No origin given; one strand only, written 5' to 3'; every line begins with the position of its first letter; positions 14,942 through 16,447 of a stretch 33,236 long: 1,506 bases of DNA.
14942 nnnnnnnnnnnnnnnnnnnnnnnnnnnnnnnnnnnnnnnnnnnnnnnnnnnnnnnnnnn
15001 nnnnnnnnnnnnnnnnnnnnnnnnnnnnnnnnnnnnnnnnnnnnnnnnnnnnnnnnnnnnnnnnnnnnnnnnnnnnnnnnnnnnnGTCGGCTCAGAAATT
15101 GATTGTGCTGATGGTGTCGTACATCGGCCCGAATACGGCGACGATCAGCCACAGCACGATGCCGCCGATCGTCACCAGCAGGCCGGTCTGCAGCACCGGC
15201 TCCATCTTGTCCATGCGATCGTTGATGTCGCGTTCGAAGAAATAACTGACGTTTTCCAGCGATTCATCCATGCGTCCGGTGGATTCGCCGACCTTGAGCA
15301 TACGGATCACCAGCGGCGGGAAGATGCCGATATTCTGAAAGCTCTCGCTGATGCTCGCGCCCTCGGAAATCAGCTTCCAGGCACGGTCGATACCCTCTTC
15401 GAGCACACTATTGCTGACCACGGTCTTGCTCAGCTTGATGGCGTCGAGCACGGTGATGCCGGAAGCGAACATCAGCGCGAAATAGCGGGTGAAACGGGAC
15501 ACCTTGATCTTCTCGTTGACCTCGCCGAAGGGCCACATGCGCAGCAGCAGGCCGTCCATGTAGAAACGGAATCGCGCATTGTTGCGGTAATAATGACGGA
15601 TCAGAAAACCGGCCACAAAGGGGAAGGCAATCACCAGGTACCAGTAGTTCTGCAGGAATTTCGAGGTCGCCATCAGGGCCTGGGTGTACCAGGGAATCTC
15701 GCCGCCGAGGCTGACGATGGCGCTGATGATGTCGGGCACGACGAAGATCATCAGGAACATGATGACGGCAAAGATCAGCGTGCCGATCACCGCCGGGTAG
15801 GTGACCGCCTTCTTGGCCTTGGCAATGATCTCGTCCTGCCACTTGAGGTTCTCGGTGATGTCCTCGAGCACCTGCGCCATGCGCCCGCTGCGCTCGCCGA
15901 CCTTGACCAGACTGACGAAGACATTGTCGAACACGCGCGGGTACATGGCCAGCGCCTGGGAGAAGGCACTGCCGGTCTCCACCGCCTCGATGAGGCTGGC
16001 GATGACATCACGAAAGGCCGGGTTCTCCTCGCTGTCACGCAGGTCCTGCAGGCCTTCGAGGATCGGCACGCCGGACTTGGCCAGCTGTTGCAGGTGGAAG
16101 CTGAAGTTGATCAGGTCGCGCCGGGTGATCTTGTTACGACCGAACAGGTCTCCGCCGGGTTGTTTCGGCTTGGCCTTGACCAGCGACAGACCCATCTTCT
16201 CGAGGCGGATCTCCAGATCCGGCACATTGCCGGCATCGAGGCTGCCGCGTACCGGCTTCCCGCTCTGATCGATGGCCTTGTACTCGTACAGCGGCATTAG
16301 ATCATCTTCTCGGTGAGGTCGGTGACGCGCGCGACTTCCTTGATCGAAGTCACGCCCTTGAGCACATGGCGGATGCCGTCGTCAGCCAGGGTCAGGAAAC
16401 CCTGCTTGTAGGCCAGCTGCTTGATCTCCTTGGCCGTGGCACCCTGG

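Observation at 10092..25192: Second, rearranged MSH/T2SS-hybrid type IV filament machine directly abutting a canonical MSHA operon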

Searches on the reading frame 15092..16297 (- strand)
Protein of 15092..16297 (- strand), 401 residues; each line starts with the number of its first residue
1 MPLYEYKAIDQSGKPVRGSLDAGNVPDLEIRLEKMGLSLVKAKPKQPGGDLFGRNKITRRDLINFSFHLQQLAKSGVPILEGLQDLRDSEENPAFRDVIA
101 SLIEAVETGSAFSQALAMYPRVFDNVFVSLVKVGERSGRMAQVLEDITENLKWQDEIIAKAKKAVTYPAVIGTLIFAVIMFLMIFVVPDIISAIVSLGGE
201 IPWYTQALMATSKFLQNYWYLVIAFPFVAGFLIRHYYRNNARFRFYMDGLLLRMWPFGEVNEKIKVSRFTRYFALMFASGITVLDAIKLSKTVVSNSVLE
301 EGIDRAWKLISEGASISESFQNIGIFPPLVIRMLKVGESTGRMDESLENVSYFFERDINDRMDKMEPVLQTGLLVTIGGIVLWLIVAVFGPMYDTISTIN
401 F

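Call 3: search_protein_families(library=pfam, proteins=[window:15092-16297:-], max_evalue=0.01)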
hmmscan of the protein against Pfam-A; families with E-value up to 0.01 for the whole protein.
window:15092-16297:- (401 aa): 1 family
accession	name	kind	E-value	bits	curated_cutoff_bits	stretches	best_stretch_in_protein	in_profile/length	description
PF00482.28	T2SSF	-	2.6e-47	160.3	25.2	2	69-188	5-125/125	Type II secretion system (T2SS), protein F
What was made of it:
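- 15092..16297 (-): Inner-membrane platform protein (GspF/PilC/MshG family). T2SSF 160 bits (call 3).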

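Call 4: search_protein_families(library=ncbifam, proteins=[window:15092-16297:-], max_evalue=0.01)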
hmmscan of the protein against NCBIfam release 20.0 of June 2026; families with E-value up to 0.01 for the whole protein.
window:15092-16297:- (401 aa): 6 families
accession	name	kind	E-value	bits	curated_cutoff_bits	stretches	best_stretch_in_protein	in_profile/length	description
TIGR02120.1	GspF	equivalog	4.7e-86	289.5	424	1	4-394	1-396/401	type II secretion system inner membrane protein GspF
NF052607.1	T4PiliAsmPilCThrm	equivalog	1.8e-79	267.7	700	1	1-399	1-404/406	type IV pilus assembly protein PilC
NF052606.1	T4PiliAsmPilCMyx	equivalog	5.4e-73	246.2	700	1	2-399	20-418/419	type IV pilus assembly protein PilC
NF047826.1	T3SSXpsF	equivalog_domain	1.7e-62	211.5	650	1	1-399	1-404/405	type II secretion system protein XpsF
NF007861.0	PRK10573.1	equivalog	1.2e-60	205.6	401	1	3-394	6-393/401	protein transport protein HofC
NF041012.2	T4P_ComGB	equivalog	6.3e-35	121.1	240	1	64-396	5-331/332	competence type IV pilus assembly protein ComGB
